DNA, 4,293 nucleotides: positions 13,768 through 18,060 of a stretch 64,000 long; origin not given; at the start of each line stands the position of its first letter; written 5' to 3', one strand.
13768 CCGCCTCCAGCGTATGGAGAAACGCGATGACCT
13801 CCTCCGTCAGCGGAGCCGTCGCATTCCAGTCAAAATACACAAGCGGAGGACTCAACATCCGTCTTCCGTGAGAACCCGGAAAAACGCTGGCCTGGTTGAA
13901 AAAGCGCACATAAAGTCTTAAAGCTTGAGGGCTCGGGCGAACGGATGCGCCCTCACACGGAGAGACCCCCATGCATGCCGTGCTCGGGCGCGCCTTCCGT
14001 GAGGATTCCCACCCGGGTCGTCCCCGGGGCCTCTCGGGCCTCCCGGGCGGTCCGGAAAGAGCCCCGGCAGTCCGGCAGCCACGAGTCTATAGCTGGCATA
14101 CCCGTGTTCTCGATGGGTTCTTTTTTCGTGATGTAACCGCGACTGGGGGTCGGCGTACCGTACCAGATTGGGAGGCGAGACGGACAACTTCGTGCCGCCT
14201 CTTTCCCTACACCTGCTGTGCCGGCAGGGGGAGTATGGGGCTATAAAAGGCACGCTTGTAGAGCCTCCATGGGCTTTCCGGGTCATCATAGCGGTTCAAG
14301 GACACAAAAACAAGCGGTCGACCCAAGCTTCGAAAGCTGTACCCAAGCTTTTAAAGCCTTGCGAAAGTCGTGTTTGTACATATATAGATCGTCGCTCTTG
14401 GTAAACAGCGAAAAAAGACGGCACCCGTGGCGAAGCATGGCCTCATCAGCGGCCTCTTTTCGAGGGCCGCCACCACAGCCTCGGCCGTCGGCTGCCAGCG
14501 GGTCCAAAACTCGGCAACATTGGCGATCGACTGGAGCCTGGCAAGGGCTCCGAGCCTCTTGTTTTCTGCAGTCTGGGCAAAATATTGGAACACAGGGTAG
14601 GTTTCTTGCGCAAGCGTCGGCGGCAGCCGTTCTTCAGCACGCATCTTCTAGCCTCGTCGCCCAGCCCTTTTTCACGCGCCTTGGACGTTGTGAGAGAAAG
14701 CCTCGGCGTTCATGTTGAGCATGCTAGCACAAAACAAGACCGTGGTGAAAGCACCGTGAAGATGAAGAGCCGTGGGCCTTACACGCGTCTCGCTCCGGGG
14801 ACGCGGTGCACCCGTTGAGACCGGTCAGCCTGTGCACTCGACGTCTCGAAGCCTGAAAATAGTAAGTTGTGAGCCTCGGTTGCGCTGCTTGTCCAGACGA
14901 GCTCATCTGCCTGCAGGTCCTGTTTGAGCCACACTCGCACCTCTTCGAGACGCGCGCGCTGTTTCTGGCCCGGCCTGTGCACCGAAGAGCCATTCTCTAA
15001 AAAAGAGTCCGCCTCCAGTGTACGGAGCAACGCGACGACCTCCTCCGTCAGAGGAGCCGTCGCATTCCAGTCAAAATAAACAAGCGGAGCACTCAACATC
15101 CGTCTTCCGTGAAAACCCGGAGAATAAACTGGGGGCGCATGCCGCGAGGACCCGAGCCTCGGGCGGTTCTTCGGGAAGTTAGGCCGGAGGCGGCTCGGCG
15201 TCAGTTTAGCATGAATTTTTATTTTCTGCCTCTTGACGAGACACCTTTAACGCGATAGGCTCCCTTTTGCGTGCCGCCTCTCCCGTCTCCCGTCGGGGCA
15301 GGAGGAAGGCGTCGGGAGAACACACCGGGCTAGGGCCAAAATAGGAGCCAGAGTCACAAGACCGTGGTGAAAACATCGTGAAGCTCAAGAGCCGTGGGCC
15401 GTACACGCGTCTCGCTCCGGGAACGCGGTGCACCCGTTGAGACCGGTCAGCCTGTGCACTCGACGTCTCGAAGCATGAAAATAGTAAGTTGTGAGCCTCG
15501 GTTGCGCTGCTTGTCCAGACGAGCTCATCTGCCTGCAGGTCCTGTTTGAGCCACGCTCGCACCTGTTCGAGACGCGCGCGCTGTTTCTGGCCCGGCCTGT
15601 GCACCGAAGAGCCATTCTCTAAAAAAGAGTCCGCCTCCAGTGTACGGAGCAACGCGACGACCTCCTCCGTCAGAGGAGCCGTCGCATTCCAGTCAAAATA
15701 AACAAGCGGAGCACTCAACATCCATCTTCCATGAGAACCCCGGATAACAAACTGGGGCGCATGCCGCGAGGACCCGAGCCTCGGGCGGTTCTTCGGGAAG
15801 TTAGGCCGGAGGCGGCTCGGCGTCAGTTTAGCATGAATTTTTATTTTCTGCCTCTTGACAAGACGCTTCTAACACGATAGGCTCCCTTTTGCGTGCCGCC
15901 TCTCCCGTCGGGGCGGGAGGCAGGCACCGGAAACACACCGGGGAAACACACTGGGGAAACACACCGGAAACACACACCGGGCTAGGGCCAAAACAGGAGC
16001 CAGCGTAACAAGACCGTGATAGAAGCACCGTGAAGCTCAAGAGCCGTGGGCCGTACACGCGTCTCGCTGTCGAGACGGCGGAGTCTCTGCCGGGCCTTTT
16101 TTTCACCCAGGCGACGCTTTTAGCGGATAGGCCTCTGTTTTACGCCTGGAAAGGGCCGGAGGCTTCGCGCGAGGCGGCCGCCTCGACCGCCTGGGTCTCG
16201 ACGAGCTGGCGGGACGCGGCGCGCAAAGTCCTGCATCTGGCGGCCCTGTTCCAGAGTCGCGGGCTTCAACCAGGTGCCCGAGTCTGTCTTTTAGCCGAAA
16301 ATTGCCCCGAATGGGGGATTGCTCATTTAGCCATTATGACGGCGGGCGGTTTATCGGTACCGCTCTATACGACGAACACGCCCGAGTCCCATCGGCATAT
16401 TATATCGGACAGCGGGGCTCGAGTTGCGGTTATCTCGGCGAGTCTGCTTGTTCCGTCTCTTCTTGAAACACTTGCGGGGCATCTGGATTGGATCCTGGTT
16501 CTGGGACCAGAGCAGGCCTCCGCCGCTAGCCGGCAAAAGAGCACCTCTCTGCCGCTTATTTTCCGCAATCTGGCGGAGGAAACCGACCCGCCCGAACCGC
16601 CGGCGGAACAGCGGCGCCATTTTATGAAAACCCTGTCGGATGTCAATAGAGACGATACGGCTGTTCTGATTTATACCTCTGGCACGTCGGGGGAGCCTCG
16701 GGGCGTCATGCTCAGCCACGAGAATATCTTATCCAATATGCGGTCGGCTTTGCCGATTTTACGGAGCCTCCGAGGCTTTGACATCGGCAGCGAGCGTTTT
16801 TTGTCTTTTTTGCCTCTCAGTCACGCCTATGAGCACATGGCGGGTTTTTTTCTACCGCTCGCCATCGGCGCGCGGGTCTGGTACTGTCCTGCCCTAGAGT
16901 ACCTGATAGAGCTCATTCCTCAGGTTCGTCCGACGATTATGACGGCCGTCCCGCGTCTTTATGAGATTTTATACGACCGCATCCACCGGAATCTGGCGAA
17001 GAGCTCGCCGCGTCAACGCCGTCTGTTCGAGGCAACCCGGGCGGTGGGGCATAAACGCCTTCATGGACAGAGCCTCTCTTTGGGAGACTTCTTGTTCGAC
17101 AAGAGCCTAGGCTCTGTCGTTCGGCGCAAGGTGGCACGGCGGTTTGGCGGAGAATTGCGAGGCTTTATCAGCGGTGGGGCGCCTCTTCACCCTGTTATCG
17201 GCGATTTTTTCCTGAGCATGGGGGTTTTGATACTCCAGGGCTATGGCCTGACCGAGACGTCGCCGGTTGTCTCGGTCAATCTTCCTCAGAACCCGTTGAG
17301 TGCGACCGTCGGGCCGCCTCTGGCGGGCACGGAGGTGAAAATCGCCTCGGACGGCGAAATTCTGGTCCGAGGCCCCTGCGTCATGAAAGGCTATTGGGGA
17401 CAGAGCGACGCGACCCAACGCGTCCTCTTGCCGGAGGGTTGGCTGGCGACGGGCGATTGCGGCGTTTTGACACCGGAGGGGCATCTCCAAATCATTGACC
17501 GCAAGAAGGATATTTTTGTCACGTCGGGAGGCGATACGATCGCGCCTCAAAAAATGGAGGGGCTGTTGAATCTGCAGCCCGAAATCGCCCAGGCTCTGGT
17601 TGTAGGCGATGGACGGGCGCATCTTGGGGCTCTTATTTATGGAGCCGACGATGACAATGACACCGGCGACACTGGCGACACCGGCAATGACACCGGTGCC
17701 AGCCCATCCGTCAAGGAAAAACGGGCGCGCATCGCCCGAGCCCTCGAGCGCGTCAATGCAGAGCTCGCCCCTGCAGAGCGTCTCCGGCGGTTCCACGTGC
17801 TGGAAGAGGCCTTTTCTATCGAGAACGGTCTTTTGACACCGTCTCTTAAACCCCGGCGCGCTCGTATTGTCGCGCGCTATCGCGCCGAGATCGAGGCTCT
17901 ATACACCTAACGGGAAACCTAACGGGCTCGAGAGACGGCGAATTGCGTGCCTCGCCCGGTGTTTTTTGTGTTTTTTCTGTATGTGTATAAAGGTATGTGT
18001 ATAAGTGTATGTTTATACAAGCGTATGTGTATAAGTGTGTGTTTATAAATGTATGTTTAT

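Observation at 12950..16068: Four-fold reiterated divergent-promoter cassette carrying 5' stubs of a cysteine desulfurase and an acyl-CoA ligase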

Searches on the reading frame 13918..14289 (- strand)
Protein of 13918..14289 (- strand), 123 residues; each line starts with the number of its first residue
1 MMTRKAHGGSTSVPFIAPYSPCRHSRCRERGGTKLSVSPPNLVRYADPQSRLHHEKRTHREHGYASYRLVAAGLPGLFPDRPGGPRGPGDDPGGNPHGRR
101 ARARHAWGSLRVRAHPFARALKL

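Call 9: search_protein_families(library=pfam, proteins=[window:13918-14289:-], max_evalue=0.01)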
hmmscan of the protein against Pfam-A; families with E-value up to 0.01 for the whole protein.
window:13918-14289:- (123 aa): 0 families

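Call 34: search_protein_families(library=ncbifam, proteins=[window:13918-14289:-], max_evalue=1)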
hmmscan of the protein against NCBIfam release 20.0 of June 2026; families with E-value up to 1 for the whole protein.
window:13918-14289:- (123 aa): 0 families

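Call 35: search_protein_families(library=phrogs, proteins=[window:13918-14289:-], max_evalue=1)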
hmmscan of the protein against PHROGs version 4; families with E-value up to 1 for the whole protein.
window:13918-14289:- (123 aa): 0 families

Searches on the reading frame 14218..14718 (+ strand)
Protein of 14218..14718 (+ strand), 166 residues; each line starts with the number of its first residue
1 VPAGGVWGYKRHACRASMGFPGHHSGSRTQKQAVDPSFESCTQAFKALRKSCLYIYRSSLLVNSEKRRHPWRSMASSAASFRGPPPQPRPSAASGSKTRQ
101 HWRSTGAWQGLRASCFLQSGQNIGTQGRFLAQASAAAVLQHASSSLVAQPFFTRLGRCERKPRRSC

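Call 9: search_protein_families(library=pfam, proteins=[window:14218-14718:+], max_evalue=0.01)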
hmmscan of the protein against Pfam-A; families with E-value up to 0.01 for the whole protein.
window:14218-14718:+ (166 aa): 0 families

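Call 34: search_protein_families(library=ncbifam, proteins=[window:14218-14718:+], max_evalue=1)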
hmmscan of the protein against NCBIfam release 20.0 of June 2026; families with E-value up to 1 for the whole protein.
window:14218-14718:+ (166 aa): 0 families

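Call 35: search_protein_families(library=phrogs, proteins=[window:14218-14718:+], max_evalue=1)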
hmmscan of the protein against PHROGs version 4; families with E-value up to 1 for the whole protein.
window:14218-14718:+ (166 aa): 1 family
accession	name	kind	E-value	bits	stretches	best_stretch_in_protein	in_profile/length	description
phrog_16050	-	unknown function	0.041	15.1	1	74-103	8-37/82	-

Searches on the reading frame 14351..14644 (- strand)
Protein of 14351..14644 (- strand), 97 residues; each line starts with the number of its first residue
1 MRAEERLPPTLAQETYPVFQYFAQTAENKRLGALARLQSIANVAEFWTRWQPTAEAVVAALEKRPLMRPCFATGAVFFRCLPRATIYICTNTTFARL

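Call 9: search_protein_families(library=pfam, proteins=[window:14351-14644:-], max_evalue=0.01)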
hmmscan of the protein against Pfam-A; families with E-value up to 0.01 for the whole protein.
window:14351-14644:- (97 aa): 0 families

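Call 34: search_protein_families(library=ncbifam, proteins=[window:14351-14644:-], max_evalue=1)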
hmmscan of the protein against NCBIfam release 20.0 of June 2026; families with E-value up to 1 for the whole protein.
window:14351-14644:- (97 aa): 0 families

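Call 35: search_protein_families(library=phrogs, proteins=[window:14351-14644:-], max_evalue=1)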
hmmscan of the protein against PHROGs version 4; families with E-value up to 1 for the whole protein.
window:14351-14644:- (97 aa): 0 families

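Call 44: search_protein_representatives(protein=window:14351-14644:-)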
Query: 97 residues. Proteins with E-value up to 0.001 (for the whole library): 1; up to 1e-10: 1; up to 1e-30: 1. The best 1 are listed.
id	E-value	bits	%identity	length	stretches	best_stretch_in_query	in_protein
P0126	4.7e-58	209.5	100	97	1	1-97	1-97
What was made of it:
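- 13890..14722 (.): Segment X: about 830 nt of orphan DNA that replaces the intergenic core in unit B. It ends about 30 nt from the stub ATG and about 30 nt from the stub GTG. Its 97-aa ORF has no relative among 1.84 billion representative proteins (call 44).
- Tried and rejected: The search of 1.84 billion representatives with its 97-aa ORF returned only the ORF itself (call 44).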

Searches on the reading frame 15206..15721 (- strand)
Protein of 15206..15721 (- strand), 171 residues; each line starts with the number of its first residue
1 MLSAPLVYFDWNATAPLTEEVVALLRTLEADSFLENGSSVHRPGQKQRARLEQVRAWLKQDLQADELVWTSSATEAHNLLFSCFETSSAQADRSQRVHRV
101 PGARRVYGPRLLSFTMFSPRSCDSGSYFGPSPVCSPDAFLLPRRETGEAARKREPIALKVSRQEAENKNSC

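Call 12: find_encoding_contigs(protein=window:15206-15721:-, flank=10000, max_places=10)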
Protein window:15206-15721:- (171 aa): no gene with exactly this product is on record in the collection.

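Call 27: find_homologous_proteins(query=window:15206-15721:-, max_evalue=0.00001)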
Query window:15206-15721:- (171 aa): 1 proteins with E <= 0.00001 among 108 candidates.
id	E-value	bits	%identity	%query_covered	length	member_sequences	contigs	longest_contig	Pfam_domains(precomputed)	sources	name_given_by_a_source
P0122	6.4e-80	284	93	81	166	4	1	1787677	PF00266.26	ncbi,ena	-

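Call 28: find_encoding_contigs(protein=P0122, flank=10000, max_places=10)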
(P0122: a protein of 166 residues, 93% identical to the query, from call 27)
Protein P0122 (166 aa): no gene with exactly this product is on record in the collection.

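Call 29: list_cluster_members(proteins=[P0122])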
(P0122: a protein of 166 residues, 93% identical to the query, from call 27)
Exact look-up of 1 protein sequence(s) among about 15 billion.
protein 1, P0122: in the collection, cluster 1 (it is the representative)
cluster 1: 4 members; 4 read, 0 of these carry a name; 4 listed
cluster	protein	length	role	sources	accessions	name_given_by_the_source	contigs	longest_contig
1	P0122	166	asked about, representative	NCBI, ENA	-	-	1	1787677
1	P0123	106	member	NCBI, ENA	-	-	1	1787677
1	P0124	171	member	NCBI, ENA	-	-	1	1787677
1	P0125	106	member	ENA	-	-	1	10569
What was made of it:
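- No comparable fragment family exists: the stub search found only these stubs (calls 27, 29).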

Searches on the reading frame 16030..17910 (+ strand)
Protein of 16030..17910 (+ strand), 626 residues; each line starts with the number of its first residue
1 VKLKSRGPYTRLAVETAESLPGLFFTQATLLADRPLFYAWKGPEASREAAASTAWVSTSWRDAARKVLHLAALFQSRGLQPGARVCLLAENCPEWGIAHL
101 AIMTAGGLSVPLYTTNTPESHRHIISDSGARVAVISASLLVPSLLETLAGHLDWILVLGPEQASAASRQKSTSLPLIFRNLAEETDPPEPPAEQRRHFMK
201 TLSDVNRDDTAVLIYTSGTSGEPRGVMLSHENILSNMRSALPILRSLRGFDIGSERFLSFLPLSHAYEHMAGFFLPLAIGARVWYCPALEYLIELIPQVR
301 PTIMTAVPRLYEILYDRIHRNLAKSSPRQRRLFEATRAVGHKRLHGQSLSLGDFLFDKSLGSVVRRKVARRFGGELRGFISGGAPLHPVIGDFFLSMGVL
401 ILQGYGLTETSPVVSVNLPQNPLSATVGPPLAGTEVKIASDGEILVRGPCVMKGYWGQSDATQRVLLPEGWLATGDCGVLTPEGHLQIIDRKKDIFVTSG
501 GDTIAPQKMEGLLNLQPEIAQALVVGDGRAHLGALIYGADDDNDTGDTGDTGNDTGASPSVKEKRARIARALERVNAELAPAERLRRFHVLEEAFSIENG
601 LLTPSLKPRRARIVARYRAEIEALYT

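Call 9: search_protein_families(library=pfam, proteins=[window:16030-17910:+], max_evalue=0.01)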
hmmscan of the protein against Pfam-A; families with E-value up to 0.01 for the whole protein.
window:16030-17910:+ (626 aa): 2 families
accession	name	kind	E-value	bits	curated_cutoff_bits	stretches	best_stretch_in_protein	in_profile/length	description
PF00501.34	AMP-binding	-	1.4e-77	261.6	29.9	1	48-456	12-384/384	AMP-binding enzyme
PF23562.2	AMP-binding_C_3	-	1.1e-09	39.2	20.8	1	494-626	2-121/124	AMP-binding enzyme C-terminal domain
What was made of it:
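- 16030..17910 (+): Real AMP-binding acyl-CoA ligase (626 aa). Its first 13 codons form the L13 segment of unit D. PF00501 E=1.4e-77 and PF23562 (call 9).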

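Call 11: find_encoding_contigs(protein=window:16030-17910:+, flank=10000, max_places=10)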
Protein window:16030-17910:+ (626 aa): no gene with exactly this product is on record in the collection.

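Call 13: find_encoding_contigs(protein=window:16030-17907:+, flank=10000, max_places=10)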
Protein seq(626 aa) (626 aa): no gene with exactly this product is on record in the collection.

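Call 15: find_related_loci(query=window:16030-17910:+, collection=genome_contigs, flank=10000)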
Query window:16030-17910:+ (626 aa) in genome_contigs; peptide patterns used: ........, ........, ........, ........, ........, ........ (x = any residue, [..] = any of these).
163 stretches matched a pattern; 124 encode a relative of the query (tblastn E <= 1e-3); the best 80 are kept; 80 distinct loci.
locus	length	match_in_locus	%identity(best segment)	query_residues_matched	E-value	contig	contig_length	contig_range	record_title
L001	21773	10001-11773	42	18-625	1e-144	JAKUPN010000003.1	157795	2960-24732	MAG: Alphaproteobacteria bacterium isolate ALOHA_A2.5_4 A2.5-Alphaproteobacteria-2_3, whole genome shotgun sequence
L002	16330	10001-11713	36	47-626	2e-103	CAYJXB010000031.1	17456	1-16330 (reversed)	MAG TPA_asm: uncultured Planctomycetia bacterium isolate ERP125453_co1_485 genome assembly, contig: NODE_3294_length_174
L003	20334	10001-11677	38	59-625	7e-103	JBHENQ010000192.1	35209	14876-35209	MAG: Gemmatimonadaceae bacterium isolate S5_bin.2.orig S5_k141_1179198, whole genome shotgun sequence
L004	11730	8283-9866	36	57-618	1e-101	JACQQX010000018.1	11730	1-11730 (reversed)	MAG: Candidatus Omnitrophota bacterium isolate NC_groundwater_1344_Ag_S-0.2um_52_44 S_p2_S4_coassembly_k141_935243, whol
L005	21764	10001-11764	36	17-626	8e-101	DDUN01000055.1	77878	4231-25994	MAG TPA_asm: Candidatus Omnitrophica bacterium UBA2337 UBA2337_contig_887, whole genome shotgun sequence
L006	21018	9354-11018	36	59-626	3e-99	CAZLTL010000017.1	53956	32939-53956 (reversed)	MAG TPA_asm: uncultured bacterium isolate SRP300315_co1_21 genome assembly, contig: NODE_304_length_53956_cov_9.363741,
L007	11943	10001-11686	34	55-625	2e-90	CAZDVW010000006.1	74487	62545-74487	MAG TPA_asm: uncultured Sutterella sp. isolate binchicken_co370_239 genome assembly, contig: NODE_493_length_74487_cov_8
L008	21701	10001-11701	33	52-625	3e-90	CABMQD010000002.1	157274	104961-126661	MAG: uncultured Sutterella sp. isolate MGYG-HGUT-02591 genome assembly, contig: GUT_GENOME152800_2, whole genome shotgun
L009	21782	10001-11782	33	55-625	1e-88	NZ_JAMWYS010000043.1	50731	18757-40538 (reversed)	Solitalea agri strain MAHUQ-68 GCM70023251_25, whole genome shotgun sequence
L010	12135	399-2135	32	43-625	5e-87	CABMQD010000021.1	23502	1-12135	MAG: uncultured Sutterella sp. isolate MGYG-HGUT-02591 genome assembly, contig: GUT_GENOME152800_21, whole genome shotgu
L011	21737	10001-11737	31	43-625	4e-87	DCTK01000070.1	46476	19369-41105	MAG TPA_asm: Sutterella sp. UBA1442 UBA1442_contig_30250, whole genome shotgun sequence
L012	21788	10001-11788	32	53-625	7e-87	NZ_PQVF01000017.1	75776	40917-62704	Solitalea longa strain HR-AV HR-AV_17, whole genome shotgun sequence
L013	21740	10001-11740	33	43-626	2e-86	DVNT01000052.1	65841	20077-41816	MAG TPA_asm: Candidatus Aphodousia gallistercoris isolate CHK121-301 CHK121__C352742_L65841_ERR2241889, whole genome sho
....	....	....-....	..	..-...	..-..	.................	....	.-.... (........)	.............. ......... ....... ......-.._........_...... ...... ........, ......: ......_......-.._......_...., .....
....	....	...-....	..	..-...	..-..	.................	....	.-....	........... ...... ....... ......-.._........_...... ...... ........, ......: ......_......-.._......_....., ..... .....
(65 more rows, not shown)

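Call 34: search_protein_families(library=ncbifam, proteins=[window:16030-17910:+], max_evalue=1)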
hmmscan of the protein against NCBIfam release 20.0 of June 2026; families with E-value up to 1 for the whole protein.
window:16030-17910:+ (626 aa): 102 families (the best 25 are shown)
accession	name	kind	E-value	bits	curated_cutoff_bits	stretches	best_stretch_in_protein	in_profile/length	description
NF038343.1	ligase_FadD11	exception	6.8e-73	246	950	1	57-625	28-581/585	fatty acid--CoA ligase FadD11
NF004837.0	PRK06187.1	subfamily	1.5e-67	228.1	476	2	374-526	286-455/531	long-chain-fatty-acid--CoA ligase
NF004114.0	PRK05605.1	equivalog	3.7e-58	197.2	766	2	57-317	59-329/575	long-chain-fatty-acid--CoA ligase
NF005801.1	PRK07656.1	equivalog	2.3e-57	194.8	657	2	401-533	308-443/500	FadD3 family acyl-CoA ligase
NF005702.0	PRK07514.1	subfamily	4.7e-50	170.4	558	2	370-533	266-440/506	malonyl-CoA synthase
NF005463.0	PRK07059.1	subfamily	1.1e-46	159.5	869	3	387-531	341-495/557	long-chain-fatty-acid--CoA ligase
NF004229.0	PRK05677.1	subfamily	4.9e-45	154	879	2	380-527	332-489/563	long-chain-fatty-acid--CoA ligase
NF041592.1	carboxyl_red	equivalog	9e-45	152.7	1300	1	42-626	61-620/1160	carboxylic acid reductase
NF006181.0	PRK08314.1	subfamily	3.2e-44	151.1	705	2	58-288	50-279/563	long-chain-fatty-acid--CoA ligase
TIGR01923.1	menE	equivalog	1.1e-43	149.8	330.15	2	376-531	226-386/442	o-succinylbenzoate--CoA ligase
NF006523.0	PRK08974.1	equivalog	5.9e-43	146.8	884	3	376-533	327-494/561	long-chain-fatty-acid--CoA ligase FadD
NF009139.0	PRK12492.1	equivalog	1.8e-40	139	1018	3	382-526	341-496/562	long-chain-fatty-acid--CoA ligase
NF052269.1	Staph_lig_FadD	equivalog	4.3e-39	134.2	650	3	376-534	267-434/499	long-chain-fatty-acid--CoA ligase FadD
NF052580.1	Str24CoAsynCasG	equivalog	1.7e-38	132.3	750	3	402-534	348-490/548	steroid-24-oyl-CoA synthetase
NF005307.0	PRK06839.1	equivalog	3.6e-38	131.4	748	2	375-533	265-433/496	o-succinylbenzoate--CoA ligase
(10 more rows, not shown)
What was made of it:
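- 16030..17910 (+): FadD11-like by NCBIfam, below the curated cut-off (call 34).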
